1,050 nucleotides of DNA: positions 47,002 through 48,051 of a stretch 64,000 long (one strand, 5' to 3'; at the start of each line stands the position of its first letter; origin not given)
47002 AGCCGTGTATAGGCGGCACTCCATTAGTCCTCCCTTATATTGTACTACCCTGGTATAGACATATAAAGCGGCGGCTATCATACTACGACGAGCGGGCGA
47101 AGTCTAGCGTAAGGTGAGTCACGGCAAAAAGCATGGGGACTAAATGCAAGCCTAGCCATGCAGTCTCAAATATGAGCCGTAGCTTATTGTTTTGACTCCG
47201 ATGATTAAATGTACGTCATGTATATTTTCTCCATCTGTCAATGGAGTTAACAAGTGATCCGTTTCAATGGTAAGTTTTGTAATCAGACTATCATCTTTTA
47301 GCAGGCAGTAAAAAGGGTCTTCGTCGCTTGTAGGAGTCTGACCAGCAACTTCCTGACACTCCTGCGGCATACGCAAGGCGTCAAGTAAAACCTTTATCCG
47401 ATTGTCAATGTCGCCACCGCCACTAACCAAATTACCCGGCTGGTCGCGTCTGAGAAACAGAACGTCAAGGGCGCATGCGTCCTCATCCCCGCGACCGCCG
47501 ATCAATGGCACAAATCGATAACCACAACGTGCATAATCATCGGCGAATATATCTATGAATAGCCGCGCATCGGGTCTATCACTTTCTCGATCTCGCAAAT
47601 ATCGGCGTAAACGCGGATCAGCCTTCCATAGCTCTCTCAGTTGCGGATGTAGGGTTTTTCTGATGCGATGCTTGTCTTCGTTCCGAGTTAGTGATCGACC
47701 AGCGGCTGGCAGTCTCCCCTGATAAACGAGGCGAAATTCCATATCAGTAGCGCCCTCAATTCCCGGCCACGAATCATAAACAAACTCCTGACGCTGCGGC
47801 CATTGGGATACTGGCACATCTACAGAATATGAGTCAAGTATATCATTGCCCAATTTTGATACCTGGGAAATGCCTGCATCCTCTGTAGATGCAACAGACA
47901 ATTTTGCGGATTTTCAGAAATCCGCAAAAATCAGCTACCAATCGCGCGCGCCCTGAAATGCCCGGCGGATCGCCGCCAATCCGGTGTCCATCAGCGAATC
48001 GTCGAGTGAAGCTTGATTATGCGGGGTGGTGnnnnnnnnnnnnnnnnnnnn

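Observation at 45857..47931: AT-rich four-gene cassette beside an IS1595 transposase: an island within the island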

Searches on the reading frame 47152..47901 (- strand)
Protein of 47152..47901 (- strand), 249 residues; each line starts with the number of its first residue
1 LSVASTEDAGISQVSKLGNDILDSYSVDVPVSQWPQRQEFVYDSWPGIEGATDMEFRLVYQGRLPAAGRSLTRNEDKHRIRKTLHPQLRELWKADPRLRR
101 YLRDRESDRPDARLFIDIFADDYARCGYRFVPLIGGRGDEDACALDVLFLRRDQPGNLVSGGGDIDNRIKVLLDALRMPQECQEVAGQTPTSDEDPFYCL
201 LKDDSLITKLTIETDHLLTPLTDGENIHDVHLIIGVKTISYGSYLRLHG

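Call 3: search_protein_families(library=pfam, proteins=[window:47152-47901:-], max_evalue=0.1)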
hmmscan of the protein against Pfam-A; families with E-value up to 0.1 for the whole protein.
window:47152-47901:- (249 aa): 0 families

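Call 4: search_protein_families(library=padloc, proteins=[window:47152-47901:-], max_evalue=0.1)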
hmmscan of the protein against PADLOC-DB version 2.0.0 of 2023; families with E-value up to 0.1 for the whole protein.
window:47152-47901:- (249 aa): 0 families

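Call 5: search_protein_families(library=ncbifam, proteins=[window:47152-47901:-], max_evalue=1)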
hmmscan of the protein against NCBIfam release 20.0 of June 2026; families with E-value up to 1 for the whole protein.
window:47152-47901:- (249 aa): 0 families

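Call 6: search_protein_families(library=phrogs, proteins=[window:47152-47901:-], max_evalue=1)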
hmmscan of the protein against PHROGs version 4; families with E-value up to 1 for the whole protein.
window:47152-47901:- (249 aa): 0 families

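Call 7: search_solved_structures(query=window:47152-47901:-, max_evalue=10, show_alignments=2)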
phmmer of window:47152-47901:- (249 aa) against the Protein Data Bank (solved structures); distinct sequences matched with E-value up to 10: 1.
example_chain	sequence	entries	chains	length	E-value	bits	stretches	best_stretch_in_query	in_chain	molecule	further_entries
5jva_A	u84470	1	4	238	1.1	11.8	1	33-100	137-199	TagRFP-T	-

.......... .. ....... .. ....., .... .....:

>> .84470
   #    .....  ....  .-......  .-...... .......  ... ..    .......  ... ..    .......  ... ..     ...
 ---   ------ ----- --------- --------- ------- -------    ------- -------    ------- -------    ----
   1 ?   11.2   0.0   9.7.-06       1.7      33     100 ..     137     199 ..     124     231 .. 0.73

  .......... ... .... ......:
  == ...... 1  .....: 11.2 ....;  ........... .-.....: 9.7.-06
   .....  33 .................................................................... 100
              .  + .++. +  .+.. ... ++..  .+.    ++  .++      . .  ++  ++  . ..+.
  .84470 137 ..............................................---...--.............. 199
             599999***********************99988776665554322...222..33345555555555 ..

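Call 10: find_encoding_contigs(protein=window:47152-47901:-, flank=10000, max_places=10)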
Protein window:47152-47901:- (249 aa): 1 contig read that carries it; 1 place shown.
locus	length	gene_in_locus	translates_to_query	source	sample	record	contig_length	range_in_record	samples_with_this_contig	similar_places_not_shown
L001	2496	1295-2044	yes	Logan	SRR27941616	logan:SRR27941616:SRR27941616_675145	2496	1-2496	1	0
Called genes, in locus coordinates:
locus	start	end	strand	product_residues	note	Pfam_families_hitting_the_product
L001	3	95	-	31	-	?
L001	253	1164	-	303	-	-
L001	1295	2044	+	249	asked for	-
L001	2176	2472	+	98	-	-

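Call 12: find_homologous_proteins(query=window:47152-47901:-, max_evalue=0.001)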
Query window:47152-47901:- (249 aa): 416 proteins with E <= 0.001 among 1065 candidates; the best 120 are listed.
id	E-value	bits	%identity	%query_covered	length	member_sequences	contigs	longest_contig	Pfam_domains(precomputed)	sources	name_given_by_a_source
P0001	3.6e-156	536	100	94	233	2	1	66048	-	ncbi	ncbi:MAG: hypothetical protein V7641_5041 [Blastocatellia bacterium]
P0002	1.3e-101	357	76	84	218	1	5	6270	-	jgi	jgi:hypothetical protein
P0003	2.7e-88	314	65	86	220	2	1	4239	-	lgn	-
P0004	1.2e-87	312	66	84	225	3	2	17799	-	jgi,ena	-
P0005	1.8e-86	308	65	85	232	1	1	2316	-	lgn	-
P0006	8.8e-83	296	62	85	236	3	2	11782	-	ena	-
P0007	5.4e-82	293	62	85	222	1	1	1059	-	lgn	-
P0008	1.4e-81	292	58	86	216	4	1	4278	-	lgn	-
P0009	3.2e-81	291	60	86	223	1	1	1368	-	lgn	-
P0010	2.5e-79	284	62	83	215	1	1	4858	-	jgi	jgi:hypothetical protein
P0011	3.2e-78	281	61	84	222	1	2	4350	-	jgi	jgi:hypothetical protein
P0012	1.2e-77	279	66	76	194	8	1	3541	-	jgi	-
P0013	1.3e-77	279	59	86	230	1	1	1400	-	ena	-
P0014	2.3e-77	278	64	79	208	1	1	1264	-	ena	-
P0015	1.6e-76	275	62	79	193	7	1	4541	-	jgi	jgi:hypothetical protein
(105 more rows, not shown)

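Call 14: search_solved_structures(query=A1, max_evalue=10, show_alignments=3)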
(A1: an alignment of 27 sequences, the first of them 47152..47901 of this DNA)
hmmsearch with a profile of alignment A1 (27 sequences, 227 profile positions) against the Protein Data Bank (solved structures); distinct sequences matched with E-value up to 10: 3.
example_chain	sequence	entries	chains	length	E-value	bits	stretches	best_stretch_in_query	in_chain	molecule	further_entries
9h1z_A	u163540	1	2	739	0.25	13.8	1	46-72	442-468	2'-5'-oligoadenylate synthase 2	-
5t5h_f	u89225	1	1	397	0.81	12.1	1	15-90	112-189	Ribosomal protein L13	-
4v8m_Bf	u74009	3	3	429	1.5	11.2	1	15-90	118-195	RIBOSOMAL PROTEIN L3, MITOCHONDRIAL, PUTATIVE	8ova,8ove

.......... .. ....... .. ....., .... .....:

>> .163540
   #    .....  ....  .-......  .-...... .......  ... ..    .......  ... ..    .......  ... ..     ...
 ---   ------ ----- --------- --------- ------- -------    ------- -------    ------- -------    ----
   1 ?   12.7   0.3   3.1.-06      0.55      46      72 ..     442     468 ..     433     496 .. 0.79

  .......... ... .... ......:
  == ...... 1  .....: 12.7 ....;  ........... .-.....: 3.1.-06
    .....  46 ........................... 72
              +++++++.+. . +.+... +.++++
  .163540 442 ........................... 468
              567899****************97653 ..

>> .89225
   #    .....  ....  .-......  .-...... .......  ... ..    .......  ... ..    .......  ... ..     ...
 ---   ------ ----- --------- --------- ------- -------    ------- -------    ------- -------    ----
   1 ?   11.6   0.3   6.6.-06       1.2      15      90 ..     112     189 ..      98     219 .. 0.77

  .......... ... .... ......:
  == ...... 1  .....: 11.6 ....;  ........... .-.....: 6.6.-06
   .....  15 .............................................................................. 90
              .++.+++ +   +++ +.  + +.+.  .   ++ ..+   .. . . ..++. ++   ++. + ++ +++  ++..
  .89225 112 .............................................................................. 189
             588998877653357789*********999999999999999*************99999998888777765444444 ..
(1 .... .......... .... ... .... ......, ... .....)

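Call 17: find_related_loci(query=A1, collection=genome_contigs, flank=10000)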
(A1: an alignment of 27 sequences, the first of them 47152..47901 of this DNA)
Query A1 (249 aa) in genome_contigs; peptide patterns used: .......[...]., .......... (x = any residue, [..] = any of these).
273 stretches matched a pattern; 258 encode a relative of the query (tblastn E <= 1e-3); the best 80 are kept; 80 distinct loci.
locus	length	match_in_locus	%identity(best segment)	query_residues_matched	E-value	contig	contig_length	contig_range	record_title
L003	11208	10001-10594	66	48-245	1e-81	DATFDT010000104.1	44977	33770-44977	MAG TPA_asm: Pyrinomonadaceae bacterium isolate SMAG_U8587 k141_52340, whole genome shotgun sequence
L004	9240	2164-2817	58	35-247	2e-76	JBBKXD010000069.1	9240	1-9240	MAG: Pyrinomonadaceae bacterium isolate metabat_bins.193 k119_2762097, whole genome shotgun sequence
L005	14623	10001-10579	57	42-243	4e-67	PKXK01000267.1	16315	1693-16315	MAG: Acidobacteriaceae bacterium isolate palsa_286 73.20120500_P26.1_contig_694, whole genome shotgun sequence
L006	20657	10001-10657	52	18-238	2e-63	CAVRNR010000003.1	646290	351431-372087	MAG: Bryobacterales bacterium isolate MFD01231.bin.1.36 genome assembly, contig: contig_16726, whole genome shotgun sequ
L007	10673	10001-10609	54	52-243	6e-63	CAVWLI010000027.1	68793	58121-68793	MAG: uncultured Acidobacteriota bacterium isolate MFD09286.bin.2.109 genome assembly, contig: contig_50167, whole genome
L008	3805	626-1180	56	54-243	3e-61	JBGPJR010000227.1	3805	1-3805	MAG: Terriglobia bacterium isolate OBJ_0618_7090110_304 k141_4479560_length_3805_cov_7.6809, whole genome shotgun sequen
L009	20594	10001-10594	52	46-243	8e-60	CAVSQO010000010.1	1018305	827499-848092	MAG: uncultured Acidobacteriaceae bacterium isolate MFD05705.bin.1.32 genome assembly, contig: contig_4757, whole genome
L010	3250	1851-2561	45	12-243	7e-60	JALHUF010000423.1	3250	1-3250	MAG: Terriglobia bacterium isolate PFL43 seq_3031310, whole genome shotgun sequence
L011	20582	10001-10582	52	44-242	2e-57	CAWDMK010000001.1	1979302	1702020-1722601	MAG: uncultured Acidobacteriaceae bacterium isolate MFD09603.bin.2.278 genome assembly, contig: contig_1856, whole genom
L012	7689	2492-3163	49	19-245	3e-57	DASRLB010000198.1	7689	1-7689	MAG TPA_asm: Acidobacteriaceae bacterium isolate SMAG_U10177 k141_688712, whole genome shotgun sequence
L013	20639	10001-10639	51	37-243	2e-55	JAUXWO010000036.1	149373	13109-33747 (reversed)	MAG: Vicinamibacterales bacterium isolate C15_maxbin.114_sub C15_k141_372869, whole genome shotgun sequence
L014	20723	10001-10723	43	18-238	2e-55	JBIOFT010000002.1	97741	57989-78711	MAG: Terriglobales bacterium isolate GcC11-4 k141_1141679_length_97741_cov_24.9957, whole genome shotgun sequence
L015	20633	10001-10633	47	54-242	5e-55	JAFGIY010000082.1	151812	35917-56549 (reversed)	MAG: Acidobacteria bacterium isolate Zod_Metabat.240 k87_3910971, whole genome shotgun sequence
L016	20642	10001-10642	47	37-239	1e-54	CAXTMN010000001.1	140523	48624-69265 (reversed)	MAG TPA_asm: uncultured Bryobacteraceae bacterium isolate public_SRR14722156_metawrap_bin.4 genome assembly, contig: pub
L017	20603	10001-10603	47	35-238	8e-55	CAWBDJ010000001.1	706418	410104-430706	MAG: uncultured Acidobacteriaceae bacterium isolate MFD09603.bin.1.271 genome assembly, contig: contig_11757, whole geno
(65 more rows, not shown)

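Call 26: predict_structure(alignment_id=A1)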
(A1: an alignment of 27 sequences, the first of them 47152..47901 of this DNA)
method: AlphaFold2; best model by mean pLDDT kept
length: 249 residues; sequences in the alignment: 27
mean_pLDDT: 82.5   pTM: 0.78
mean pLDDT of the five models: 82.5, 82.5, 81.7, 80.4, 79.9
residues with pLDDT >= 90: 129; 70-90: 66; 50-70: 19; < 50: 35
segments of 3 or more residues with pLDDT < 50: 1-6, 8-26, 155-161
pLDDT, mean of each block of 10 residues (from residue 1): 44 42 51 83 90 95 80 92 98 92 87 92 95 85 95 57 76 95 93 97 96 89 88 95 55
secondary structure, 60 per line:
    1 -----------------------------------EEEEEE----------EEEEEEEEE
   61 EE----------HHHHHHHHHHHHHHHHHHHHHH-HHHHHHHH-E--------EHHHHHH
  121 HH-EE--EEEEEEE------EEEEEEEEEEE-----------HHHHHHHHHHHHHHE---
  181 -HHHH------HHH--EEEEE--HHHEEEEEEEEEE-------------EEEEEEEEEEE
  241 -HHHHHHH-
elements in order: E36-41 E52-62 H73-94 H96-103 H115-122 E128-134 E141-151 H163-176 H182-185 E197-201 E207-216 E230-240 H242-248
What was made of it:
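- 47152..47817 (-): Gene 1: RusA-fold nuclease-like protein (221 aa from GTG 47817; the 249-aa TTG start at 47901 lies outside the element). A recurrent companion of this IS clade. AF2 pLDDT 82.5 (call 26).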

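Call 29: fold_search(model_id=the predicted structure, library=pdb)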
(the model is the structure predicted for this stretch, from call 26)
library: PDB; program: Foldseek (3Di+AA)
matches with E <= 10: 299; with E <= 0.001: 0
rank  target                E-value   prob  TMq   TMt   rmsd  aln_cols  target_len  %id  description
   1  2h8c_D                3.6e-02  0.92  0.30  0.59   5.4       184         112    8  Structure of RusA D70N in complex with DNA (released 2007-04-24)
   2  1w55                  4.6e-02  0.44  0.26  0.19  11.2       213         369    6  Structure of the Bifunctional IspDF from Campylobacter jejuni (released 2004-10-04)
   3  2h8c_A                4.9e-02  0.41  0.21  0.40  16.2       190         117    9  Structure of RusA D70N in complex with DNA (released 2007-04-24)
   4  8to0_AM               6.4e-02  0.18  0.20  0.14  11.8       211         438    9  48-nm repeating structure of doublets from mouse sperm flagella (released 2023-11-01)
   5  1w57                  8.2e-02  0.33  0.25  0.19  11.1       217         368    6  Structure of the Bifunctional IspDF from Campylobacter jejuni containing Zn (released 2004-10-04)
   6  7rro_OG               9.3e-02  0.20  0.20  0.13  11.8       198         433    8  Structure of the 48-nm repeat doublet microtubule from bovine tracheal cilia (released 2021-10-27)
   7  7rro_BE               9.3e-02  0.16  0.18  0.13  11.6       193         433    5  Structure of the 48-nm repeat doublet microtubule from bovine tracheal cilia (released 2021-10-27)
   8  6tiz_A                1.1e-01  0.15  0.16  0.10  12.4       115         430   10  DROSOPHILA GDP-TUBULIN Y222F MUTANT (released 2021-01-27)
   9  8otz_AC               1.1e-01  0.15  0.20  0.13  12.6       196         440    7  48-nm repeat of the native axonemal doublet microtubule from bovine sperm (released 2023-11-22)
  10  3td4_B                1.2e-01  0.38  0.26  0.43   7.6       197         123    8  Crystal structure of OmpA-like domain from Acinetobacter baumannii in complex with diaminopimelate (released 2011-10-26)
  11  9e2g_AA               1.3e-01  0.28  0.23  0.14  11.1       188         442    6  Cryo-EM structure of 48 nm repeat of microtubule doublet from T. brucei flagellum (released 2025-03-12)
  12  7rro_PC               1.3e-01  0.14  0.15  0.10  10.0       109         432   10  Structure of the 48-nm repeat doublet microtubule from bovine tracheal cilia (released 2021-10-27)
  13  7rro_OK               1.5e-01  0.13  0.19  0.13  11.6       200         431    8  Structure of the 48-nm repeat doublet microtubule from bovine tracheal cilia (released 2021-10-27)
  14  4ei7_A                1.5e-01  0.23  0.24  0.17   8.7       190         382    6  Crystal structure of Bacillus cereus TubZ, GDP-form (released 2012-08-15)
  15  7quc_A                1.6e-01  0.12  0.14  0.09  12.5       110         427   11  D. melanogaster alpha/beta tubulin heterodimer in the GDP form (released 2022-09-21)
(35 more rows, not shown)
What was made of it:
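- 47152..47817 (-): Top PDB hit is RusA 2h8c_D, prob 0.92, TM 0.59 on the RusA length (call 29).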

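Call 81: fold_search(model_id=the predicted structure, library=viral)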
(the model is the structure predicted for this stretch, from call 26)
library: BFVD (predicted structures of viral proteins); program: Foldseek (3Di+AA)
matches with E <= 10: 100; with E <= 0.001: 2
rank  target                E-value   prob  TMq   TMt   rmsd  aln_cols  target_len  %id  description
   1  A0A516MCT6            6.5e-04  0.94  0.25  0.37   9.5       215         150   10  (no name in the UniProt tables at hand)
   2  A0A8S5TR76            9.0e-04  1.00  0.33  0.46   6.0       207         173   14  Endodeoxyribonuclease RusA [Siphoviridae sp. ctss15]
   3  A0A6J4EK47            1.9e-03  1.00  0.31  0.51   7.6       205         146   11  (no name in the UniProt tables at hand)
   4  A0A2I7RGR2            2.1e-03  0.95  0.25  0.46  15.4       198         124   14  (no name in the UniProt tables at hand)
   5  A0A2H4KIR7            3.4e-03  0.94  0.30  0.48   7.4       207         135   13  (no name in the UniProt tables at hand)
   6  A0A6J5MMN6            3.9e-03  0.99  0.30  0.53   7.4       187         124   14  Rus Holliday junction resolvase [uncultured Caudovirales phage]
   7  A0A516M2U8            4.1e-03  0.85  0.24  0.37  17.7       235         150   10  (no name in the UniProt tables at hand)
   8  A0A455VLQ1            4.4e-03  0.66  0.21  0.33  12.0       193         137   11  Uncharacterized protein [Lactococcus phage phiQ1]
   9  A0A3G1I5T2            8.3e-03  0.84  0.29  0.43  11.2       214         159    7  (no name in the UniProt tables at hand)
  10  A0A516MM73            1.1e-02  0.96  0.30  0.52   9.5       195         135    9  (no name in the UniProt tables at hand)
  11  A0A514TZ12            1.3e-02  0.57  0.25  0.28  21.8       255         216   11  RusA-like resolvase [Arthrobacter phage Vibaki]
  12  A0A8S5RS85            1.3e-02  0.33  0.19  0.20  22.9       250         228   11  Uncharacterized protein [Siphoviridae sp. ctZF426]
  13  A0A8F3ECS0            1.5e-02  0.41  0.20  0.26  20.5       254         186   11  RusA-like resolvase [Microbacterium phage Footloose]
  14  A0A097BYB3            1.7e-02  0.96  0.33  0.52   6.6       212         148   11  (no name in the UniProt tables at hand)
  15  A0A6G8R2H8            1.9e-02  0.38  0.23  0.29  23.4       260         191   10  RusA-like resolvase [Arthrobacter phage Abba]
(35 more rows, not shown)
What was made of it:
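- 47152..47817 (-): Named BFVD hits are almost all RusA (call 81).
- On RusA (PF05866) Holliday-junction resolvase: Top PDB hit 2h8c_D (prob 0.92, TM 0.59 on the RusA length) and RusA-named BFVD hits (calls 29, 81).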

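Call 83: find_related_loci(query=A1, collection=viral_contigs, flank=5000)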
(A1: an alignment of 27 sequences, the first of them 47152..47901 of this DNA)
Query A1 (249 aa) in viral_contigs; peptide patterns used: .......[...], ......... (x = any residue, [..] = any of these).
25 stretches matched a pattern; 9 encode a relative of the query (tblastn E <= 1e-3); 9 distinct loci.
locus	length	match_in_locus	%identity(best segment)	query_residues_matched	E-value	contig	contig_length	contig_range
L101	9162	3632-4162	55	54-240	3e-61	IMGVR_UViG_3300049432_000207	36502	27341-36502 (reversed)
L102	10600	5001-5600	50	32-238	7e-58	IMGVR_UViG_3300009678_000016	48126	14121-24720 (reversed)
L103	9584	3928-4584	41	38-248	1e-43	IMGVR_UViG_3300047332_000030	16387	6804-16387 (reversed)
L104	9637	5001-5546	42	54-243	1e-37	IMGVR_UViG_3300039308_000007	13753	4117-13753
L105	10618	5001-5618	36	54-234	3e-30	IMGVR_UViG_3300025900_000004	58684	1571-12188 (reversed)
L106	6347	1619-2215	36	49-233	4e-29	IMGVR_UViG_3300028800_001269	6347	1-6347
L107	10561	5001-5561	35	34-238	6e-27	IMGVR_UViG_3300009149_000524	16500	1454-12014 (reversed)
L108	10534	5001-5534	42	51-238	6e-36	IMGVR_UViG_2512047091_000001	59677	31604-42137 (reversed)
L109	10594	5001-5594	31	54-244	7e-24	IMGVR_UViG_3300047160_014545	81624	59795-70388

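Call 92: search_dna_similar(query=window:47152-47817:-, collection=plasmids, mode=protein, max_rows=20)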
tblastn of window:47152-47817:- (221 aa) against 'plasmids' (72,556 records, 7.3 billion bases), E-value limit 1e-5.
Records with a match: 2; places in all: 2; records where one place covers at least 80% of the query: 1.
Best place of each record, by identity: <60% 2.
By first word of the organism name: Nostoc 1; Nitrosococcus 1.
By predicted mobility (MOB-suite, as given by PLSDB): non-mobilizable 2.
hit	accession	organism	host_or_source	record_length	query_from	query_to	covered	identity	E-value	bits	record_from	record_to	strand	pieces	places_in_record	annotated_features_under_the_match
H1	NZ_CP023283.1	Nostoc sp. CENA543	cell culture,Brazilian saline-alkaline ...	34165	26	196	77%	45.1%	7e-33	131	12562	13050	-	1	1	hypothetical protein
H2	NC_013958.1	Nitrosococcus halophilus Nc 4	-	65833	25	210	84%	39.4%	2e-28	119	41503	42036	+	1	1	hypothetical protein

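Call 94: get_annotated_region(hit=H2, flank=6000)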
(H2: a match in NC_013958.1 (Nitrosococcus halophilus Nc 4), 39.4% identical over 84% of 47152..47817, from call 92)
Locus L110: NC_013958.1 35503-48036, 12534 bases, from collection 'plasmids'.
description: Nitrosococcus halophilus Nc 4 plasmid pNHAL01, complete sequence
organism: Nitrosococcus halophilus Nc 4 (NCBI taxid 472759)
taxonomy: Bacteria; Pseudomonadota; Gammaproteobacteria; Chromatiales; Chromatiaceae; Nitrosococcus; Nitrosococcus halophilus; Nitrosococcus halophilus Nc 4
host: -; source: -; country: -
typing (MOB-suite, as given by PLSDB): non-mobilizable; replicon rep_cluster_1655
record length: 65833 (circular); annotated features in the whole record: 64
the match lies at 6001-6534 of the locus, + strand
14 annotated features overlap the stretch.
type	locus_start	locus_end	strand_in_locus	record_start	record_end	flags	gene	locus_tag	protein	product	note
CDS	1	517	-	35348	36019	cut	-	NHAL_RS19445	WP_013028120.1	hypothetical protein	-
CDS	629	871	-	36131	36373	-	-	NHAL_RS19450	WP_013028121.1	hypothetical protein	-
CDS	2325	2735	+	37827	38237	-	-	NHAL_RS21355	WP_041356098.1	hypothetical protein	-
CDS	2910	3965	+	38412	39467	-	-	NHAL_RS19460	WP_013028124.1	DNA-binding protein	-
CDS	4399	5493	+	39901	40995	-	-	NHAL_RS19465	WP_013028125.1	restriction endonuclease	-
CDS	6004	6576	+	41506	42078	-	-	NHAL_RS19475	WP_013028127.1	hypothetical protein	-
CDS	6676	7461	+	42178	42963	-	-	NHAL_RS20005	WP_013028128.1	nucleotide-binding protein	-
CDS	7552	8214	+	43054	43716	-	-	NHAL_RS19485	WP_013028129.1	hypothetical protein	-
CDS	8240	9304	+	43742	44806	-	-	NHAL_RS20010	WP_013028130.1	HNH endonuclease signature motif containing protein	-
CDS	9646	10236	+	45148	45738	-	-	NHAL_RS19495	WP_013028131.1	hypothetical protein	-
CDS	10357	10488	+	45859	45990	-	-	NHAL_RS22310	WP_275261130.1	hypothetical protein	-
CDS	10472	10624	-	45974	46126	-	-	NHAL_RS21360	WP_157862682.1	hypothetical protein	-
CDS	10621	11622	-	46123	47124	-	-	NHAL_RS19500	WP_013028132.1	M20/M25/M40 family metallo-hydrolase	-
CDS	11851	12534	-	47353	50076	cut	-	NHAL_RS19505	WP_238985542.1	helicase-related protein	-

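Call 95: get_annotated_region(hit=H1, flank=5000)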
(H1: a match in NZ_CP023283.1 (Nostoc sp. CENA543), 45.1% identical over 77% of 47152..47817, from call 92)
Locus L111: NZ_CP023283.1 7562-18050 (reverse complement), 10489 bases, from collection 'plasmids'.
description: Nostoc sp. CENA543 plasmid pCENA543d, complete sequence
organism: Nostoc sp. CENA543 (NCBI taxid 1869241)
taxonomy: Bacteria; Cyanobacteriota; Cyanophyceae; Nostocales; Nostocaceae; Nostoc; Nostoc sp. CENA543
host: -; source: cell culture,Brazilian saline-alkaline lake; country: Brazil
typing (MOB-suite, as given by PLSDB): non-mobilizable
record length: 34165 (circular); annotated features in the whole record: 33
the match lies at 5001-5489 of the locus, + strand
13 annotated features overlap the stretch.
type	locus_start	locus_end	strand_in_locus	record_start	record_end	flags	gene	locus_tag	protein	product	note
CDS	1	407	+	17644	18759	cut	-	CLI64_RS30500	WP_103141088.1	ParM/StbA family protein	GO:0030541 - plasmid partitioning [Evidence IEA]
CDS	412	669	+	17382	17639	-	-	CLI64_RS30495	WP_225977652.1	hypothetical protein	-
CDS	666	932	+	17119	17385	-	-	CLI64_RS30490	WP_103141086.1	hypothetical protein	-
CDS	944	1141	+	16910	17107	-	-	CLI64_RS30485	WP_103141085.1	hypothetical protein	-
CDS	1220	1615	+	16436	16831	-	-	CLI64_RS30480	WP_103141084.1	hypothetical protein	-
CDS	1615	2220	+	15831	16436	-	-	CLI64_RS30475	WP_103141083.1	hypothetical protein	-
CDS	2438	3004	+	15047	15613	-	-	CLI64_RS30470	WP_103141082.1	hypothetical protein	-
CDS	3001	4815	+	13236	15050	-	-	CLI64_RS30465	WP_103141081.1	ATP-binding protein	-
CDS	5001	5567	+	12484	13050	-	-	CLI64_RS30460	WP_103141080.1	hypothetical protein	-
CDS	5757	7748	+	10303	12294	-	-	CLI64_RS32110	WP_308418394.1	GUN4 domain-containing protein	-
CDS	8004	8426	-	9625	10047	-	-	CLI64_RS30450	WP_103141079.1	GNAT family N-acetyltransferase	-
CDS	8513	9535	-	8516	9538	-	-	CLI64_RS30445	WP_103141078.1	tyrosine-type recombinase/integrase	GO:0015074 - DNA integration [Evidence IEA]; GO:0006310 - DNA recombination [Evidence IEA]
CDS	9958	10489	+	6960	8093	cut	-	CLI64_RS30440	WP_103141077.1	DUF4238 domain-containing protein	-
